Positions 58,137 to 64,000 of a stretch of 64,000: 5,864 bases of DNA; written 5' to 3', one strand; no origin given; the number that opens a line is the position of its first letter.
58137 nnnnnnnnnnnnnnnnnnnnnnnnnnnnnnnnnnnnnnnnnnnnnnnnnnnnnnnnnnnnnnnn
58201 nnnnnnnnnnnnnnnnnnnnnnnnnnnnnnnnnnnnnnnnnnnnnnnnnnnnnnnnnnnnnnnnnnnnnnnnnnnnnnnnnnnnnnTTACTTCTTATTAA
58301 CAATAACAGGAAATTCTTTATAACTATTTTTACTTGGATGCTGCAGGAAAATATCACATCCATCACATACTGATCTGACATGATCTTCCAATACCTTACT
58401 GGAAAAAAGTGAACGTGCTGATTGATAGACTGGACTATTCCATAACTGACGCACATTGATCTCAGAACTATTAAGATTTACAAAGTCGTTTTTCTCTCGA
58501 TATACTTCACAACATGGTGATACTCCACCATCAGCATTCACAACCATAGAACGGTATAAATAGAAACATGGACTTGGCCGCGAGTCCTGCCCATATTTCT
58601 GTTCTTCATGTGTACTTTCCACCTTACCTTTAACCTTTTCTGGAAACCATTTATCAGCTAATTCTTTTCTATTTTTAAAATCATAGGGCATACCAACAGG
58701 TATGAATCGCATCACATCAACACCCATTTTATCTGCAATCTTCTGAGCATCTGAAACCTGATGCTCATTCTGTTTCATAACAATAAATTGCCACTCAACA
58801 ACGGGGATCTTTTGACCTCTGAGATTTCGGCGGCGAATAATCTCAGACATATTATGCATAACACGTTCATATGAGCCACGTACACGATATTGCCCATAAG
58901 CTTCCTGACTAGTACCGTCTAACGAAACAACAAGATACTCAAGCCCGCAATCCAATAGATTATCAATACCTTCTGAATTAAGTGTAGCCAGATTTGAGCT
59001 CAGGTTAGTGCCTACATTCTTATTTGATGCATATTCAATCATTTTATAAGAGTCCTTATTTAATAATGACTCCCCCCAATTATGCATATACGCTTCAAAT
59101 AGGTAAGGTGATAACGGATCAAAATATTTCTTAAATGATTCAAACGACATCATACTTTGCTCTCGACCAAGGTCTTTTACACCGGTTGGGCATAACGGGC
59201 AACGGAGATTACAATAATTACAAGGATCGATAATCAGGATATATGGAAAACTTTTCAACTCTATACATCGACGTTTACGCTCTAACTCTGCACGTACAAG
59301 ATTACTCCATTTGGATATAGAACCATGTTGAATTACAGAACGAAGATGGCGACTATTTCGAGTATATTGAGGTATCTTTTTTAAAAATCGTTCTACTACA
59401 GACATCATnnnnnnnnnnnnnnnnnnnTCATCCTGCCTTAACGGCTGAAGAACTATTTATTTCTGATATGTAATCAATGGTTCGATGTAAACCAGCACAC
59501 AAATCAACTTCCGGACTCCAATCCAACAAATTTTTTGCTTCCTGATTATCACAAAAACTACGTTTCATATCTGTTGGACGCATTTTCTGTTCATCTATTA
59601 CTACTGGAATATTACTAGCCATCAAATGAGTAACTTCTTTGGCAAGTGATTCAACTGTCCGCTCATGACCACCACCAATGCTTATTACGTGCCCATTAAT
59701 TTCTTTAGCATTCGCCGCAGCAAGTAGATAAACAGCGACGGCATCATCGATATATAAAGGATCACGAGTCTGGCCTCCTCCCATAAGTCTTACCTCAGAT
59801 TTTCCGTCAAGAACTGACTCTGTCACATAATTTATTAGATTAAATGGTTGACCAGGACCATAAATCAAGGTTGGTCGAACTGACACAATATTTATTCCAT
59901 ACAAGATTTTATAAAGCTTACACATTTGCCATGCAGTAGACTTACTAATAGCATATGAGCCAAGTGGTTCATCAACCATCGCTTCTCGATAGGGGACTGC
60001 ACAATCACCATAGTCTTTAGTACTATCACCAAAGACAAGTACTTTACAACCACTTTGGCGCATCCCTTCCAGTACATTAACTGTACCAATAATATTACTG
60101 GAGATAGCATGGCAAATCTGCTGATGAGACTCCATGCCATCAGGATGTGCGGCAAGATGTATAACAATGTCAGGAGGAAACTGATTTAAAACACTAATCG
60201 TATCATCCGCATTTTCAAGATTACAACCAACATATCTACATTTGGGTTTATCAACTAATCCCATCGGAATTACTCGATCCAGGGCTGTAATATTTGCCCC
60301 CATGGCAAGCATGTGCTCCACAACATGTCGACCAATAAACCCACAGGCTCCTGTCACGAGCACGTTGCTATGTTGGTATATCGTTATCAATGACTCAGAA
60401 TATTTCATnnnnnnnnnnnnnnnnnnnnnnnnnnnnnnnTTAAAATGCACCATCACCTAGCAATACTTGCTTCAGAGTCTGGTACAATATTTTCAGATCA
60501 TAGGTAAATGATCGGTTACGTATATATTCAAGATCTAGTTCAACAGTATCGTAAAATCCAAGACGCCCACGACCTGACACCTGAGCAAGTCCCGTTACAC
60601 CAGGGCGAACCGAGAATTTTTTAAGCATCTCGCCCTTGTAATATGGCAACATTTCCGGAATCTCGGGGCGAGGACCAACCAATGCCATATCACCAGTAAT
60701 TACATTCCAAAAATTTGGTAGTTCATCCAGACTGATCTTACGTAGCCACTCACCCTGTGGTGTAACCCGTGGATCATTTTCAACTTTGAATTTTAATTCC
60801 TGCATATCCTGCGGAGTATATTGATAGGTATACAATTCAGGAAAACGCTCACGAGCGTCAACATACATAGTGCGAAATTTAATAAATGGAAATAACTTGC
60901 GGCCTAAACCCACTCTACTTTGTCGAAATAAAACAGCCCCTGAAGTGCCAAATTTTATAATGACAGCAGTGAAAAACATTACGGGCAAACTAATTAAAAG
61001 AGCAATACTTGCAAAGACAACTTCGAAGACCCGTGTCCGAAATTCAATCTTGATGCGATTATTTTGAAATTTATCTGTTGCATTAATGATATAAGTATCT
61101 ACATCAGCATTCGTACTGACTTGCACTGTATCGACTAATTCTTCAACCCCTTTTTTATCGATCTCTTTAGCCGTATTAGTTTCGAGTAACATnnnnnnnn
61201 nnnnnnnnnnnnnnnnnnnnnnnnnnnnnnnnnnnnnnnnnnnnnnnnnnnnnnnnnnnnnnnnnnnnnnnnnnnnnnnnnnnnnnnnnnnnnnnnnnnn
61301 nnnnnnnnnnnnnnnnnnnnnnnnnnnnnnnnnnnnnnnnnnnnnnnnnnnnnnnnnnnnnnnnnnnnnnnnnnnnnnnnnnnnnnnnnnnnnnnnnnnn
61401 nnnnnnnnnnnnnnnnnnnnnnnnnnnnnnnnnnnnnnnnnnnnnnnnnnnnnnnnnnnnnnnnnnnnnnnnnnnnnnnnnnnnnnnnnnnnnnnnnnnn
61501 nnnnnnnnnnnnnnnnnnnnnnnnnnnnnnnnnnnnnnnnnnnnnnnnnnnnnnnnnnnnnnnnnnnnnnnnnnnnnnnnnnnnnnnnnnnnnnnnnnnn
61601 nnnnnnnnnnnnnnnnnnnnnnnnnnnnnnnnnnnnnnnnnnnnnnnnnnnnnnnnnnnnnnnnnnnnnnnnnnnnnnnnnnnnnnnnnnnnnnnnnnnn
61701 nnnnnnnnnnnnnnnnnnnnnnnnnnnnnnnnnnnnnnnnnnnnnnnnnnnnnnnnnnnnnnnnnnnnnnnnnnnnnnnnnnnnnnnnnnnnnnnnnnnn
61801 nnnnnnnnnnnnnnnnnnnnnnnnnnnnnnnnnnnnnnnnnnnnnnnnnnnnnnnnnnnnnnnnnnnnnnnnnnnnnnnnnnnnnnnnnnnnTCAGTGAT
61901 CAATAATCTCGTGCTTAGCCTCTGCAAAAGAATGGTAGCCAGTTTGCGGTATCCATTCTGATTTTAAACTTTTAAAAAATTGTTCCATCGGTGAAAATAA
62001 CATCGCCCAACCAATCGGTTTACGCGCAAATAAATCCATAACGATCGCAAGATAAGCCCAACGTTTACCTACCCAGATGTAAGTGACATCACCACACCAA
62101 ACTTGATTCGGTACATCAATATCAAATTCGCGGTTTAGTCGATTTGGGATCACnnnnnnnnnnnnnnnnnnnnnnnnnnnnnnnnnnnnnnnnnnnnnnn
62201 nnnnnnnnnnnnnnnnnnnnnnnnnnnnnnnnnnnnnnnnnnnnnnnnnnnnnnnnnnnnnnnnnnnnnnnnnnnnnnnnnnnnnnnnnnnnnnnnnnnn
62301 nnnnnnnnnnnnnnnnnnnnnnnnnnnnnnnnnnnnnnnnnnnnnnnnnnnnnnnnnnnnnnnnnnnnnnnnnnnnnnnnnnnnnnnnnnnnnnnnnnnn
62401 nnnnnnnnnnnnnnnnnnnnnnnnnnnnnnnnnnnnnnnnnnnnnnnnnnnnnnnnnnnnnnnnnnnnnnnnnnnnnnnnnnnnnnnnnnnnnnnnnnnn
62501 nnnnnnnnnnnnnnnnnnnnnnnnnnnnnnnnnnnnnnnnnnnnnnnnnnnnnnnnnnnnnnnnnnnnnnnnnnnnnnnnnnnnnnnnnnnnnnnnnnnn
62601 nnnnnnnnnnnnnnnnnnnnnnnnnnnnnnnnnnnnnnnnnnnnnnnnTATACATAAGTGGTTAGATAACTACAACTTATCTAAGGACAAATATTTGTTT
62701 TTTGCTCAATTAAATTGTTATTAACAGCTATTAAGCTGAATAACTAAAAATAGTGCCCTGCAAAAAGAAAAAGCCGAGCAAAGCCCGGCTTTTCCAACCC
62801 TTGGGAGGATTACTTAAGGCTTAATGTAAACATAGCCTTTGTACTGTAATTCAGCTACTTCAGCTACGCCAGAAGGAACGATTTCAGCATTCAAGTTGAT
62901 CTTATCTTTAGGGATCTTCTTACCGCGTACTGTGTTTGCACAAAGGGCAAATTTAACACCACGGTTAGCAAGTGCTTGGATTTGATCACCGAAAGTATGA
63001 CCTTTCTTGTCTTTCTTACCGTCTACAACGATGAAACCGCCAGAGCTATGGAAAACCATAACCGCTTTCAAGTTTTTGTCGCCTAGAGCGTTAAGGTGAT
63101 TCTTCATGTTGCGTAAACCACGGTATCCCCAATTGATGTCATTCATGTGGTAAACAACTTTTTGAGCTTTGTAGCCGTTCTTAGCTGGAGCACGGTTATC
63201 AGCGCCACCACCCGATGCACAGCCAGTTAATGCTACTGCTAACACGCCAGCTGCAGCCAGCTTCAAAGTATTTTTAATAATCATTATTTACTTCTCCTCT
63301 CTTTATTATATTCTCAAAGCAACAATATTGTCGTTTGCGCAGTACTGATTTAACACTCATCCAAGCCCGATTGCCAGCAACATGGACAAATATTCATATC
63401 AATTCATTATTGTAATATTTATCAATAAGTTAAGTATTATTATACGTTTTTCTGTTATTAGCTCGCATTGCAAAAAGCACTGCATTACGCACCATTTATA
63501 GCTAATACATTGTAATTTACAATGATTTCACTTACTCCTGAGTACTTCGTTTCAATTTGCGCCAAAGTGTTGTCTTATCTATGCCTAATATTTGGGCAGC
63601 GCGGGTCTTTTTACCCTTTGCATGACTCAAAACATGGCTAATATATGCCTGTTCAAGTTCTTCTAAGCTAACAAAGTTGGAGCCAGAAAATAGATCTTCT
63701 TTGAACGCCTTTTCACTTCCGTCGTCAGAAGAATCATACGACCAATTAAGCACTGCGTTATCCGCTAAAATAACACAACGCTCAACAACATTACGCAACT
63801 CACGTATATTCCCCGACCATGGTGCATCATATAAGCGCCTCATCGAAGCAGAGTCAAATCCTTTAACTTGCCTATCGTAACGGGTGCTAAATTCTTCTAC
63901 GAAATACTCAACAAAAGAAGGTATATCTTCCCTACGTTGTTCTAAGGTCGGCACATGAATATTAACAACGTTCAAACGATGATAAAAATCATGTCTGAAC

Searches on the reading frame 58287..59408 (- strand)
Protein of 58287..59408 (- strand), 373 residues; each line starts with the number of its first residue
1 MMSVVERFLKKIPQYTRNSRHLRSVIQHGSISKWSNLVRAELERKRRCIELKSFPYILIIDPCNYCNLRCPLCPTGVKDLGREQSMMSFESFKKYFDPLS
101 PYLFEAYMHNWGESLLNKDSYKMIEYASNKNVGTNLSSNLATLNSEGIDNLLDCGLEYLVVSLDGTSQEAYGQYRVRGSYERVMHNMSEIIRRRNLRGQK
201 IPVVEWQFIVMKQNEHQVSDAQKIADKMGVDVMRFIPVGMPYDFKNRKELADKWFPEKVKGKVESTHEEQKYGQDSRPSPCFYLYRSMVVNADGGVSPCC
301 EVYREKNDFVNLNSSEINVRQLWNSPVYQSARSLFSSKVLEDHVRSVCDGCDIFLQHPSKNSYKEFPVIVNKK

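Call 33: search_protein_families(library=pfam, proteins=[window:58287-59408:-], max_evalue=0.001)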
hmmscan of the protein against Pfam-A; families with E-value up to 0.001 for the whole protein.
window:58287-59408:- (373 aa): 2 families
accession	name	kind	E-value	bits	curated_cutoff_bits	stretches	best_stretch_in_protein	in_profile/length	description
PF13186.11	SPASM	-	9.3e-10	39.1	21.5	1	281-352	1-67/67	Iron-sulfur cluster-binding domain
PF04055.27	Radical_SAM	-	1.3e-09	38.9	29.5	1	62-191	3-137/166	Radical SAM superfamily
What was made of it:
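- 58287..59408 (-): Radical SAM/SPASM enzyme directly upstream, in the same operon orientation. Pfam Radical_SAM + SPASM (call 33).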

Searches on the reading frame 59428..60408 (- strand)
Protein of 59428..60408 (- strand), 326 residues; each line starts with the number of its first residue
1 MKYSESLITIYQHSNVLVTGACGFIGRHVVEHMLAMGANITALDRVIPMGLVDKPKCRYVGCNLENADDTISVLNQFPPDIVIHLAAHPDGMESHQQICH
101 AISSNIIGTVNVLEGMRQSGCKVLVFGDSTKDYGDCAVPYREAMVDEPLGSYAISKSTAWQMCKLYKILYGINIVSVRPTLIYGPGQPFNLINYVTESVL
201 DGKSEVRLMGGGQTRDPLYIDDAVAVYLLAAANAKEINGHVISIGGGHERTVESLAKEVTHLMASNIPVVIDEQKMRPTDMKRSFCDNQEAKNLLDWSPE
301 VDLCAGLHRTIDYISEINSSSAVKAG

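Call 59: search_protein_families(library=pfam, proteins=[window:59428-60408:-], max_evalue=0.01)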
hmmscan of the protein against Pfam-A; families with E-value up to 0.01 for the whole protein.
window:59428-60408:- (326 aa): 9 families
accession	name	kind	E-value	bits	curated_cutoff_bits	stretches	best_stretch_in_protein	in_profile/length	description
PF01370.27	Epimerase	-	6.9e-44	150.5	20.9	1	16-245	1-240/240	NAD dependent epimerase/dehydratase family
PF16363.11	GDP_Man_Dehyd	-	1.3e-34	120.6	27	1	17-308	1-330/332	GDP-mannose 4,6 dehydratase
PF01073.25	3Beta_HSD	-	1.2e-16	61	22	1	17-235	1-233/280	3-beta hydroxysteroid dehydrogenase/isomerase family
PF04321.23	RmlD_sub_bind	-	1.8e-10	40.8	27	1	15-280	2-242/287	RmlD substrate binding domain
PF02719.21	Polysacc_synt_2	-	3.1e-08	33.6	20.2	1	16-126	1-125/293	Polysaccharide biosynthesis protein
PF13460.12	NAD_binding_10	-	9.3e-07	29.3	27.2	1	20-161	1-129/184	NAD(P)H-binding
PF07993.18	NAD_binding_4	-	3.1e-06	27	20.1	0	18-40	1-23/258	Male sterility protein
PF00106.31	adh_short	-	0.0044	17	26.6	1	15-46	2-33/195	short chain dehydrogenase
PF05368.20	NmrA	-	0.0059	16.7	27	0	13-45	2-34/298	NmrA-like family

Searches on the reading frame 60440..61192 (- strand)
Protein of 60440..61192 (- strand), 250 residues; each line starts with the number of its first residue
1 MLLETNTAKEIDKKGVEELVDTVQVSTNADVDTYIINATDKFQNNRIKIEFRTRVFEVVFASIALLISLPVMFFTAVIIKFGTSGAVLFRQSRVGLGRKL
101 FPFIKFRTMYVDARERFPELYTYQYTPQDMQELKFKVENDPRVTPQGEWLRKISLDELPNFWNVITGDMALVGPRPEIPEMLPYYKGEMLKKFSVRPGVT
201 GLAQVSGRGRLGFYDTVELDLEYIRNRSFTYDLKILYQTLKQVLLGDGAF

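Call 33: search_protein_families(library=pfam, proteins=[window:60440-61192:-], max_evalue=0.001)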
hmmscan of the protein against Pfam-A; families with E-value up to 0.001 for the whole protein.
window:60440-61192:- (250 aa): 1 family
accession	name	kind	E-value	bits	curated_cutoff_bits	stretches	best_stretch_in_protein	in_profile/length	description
PF02397.22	Bac_transf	-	5.5e-60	202.4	27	1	54-244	2-178/179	Bacterial sugar transferase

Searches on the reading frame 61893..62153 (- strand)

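Call 59: search_protein_families(library=pfam, proteins=[window:61893-62153:-], max_evalue=0.01)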
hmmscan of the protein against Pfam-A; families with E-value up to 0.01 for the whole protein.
window:61893-62153:- (86 aa): 2 families
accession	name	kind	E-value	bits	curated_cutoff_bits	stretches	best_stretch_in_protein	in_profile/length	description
PF00665.32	rve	-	2.4e-10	41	32.6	1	15-63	4-55/102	Integrase core domain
PF13333.12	rve_2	-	0.0076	16.8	22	1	57-85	1-29/56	Integrase core domain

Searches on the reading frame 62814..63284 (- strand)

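Call 59: search_protein_families(library=pfam, proteins=[window:62814-63284:-], max_evalue=0.01)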
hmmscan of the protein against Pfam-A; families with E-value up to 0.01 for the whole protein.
window:62814-63284:- (156 aa): 1 family
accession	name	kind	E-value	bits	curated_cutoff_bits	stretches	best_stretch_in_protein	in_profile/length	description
PF02635.20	DsrE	-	9.1e-10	39.2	22.7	1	66-156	26-116/116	DsrE/DsrF-like family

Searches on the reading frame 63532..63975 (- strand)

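Call 33: search_protein_families(library=pfam, proteins=[window:63532-63975:-], max_evalue=0.001)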
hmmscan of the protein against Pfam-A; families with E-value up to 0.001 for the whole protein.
window:63532-63975:- (147 aa): 2 families
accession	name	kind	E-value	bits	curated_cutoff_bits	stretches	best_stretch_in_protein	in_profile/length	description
PF25601.1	AAA_lid_14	-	5.5e-20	71.4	27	1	13-77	2-66/87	AAA+ ATPase lid domain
PF02954.25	HTH_8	-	6.8e-13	48.6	22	1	103-143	1-41/42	Bacterial regulatory protein, Fis family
